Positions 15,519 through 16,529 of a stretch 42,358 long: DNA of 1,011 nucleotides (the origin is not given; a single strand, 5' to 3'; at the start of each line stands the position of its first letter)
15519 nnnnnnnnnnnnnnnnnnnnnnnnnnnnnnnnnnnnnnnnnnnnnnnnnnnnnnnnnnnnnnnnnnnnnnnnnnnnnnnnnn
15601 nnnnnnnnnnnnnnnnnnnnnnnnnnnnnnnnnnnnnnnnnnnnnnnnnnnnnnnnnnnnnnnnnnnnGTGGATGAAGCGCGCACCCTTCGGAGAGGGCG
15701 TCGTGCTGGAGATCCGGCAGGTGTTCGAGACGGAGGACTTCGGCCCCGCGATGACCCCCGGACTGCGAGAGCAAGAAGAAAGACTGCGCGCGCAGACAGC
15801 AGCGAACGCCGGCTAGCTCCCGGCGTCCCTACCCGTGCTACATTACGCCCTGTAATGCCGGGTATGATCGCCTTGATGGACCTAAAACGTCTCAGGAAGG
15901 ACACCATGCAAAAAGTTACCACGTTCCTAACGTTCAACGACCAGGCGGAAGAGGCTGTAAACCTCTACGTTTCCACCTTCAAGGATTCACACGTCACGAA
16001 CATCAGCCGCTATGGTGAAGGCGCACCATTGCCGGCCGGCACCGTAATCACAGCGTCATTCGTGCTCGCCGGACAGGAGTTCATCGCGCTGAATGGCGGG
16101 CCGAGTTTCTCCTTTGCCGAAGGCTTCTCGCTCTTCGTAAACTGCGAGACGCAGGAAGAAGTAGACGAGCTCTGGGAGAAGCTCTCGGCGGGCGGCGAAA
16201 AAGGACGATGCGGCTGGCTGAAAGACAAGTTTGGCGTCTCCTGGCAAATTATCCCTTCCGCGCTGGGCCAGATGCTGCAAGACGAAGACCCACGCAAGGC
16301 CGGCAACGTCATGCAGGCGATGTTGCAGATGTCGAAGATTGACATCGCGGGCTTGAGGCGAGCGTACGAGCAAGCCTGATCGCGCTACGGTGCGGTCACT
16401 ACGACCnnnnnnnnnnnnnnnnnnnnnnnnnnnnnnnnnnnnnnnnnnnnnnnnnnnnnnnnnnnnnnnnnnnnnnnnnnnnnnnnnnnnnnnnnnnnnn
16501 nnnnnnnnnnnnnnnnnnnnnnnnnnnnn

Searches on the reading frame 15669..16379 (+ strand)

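Call 46: search_protein_families(library=pfam, proteins=[window:15669-16379:+], max_evalue=0.0001)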
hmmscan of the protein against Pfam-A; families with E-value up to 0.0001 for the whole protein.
window:15669-16379:+ (236 aa): 1 family
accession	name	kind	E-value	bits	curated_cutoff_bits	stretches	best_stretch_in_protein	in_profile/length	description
PF06983.19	3-dmu-9_3-mt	-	3.3e-45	153.8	24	1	81-195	1-116/116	3-demethylubiquinone-9 3-methyltransferase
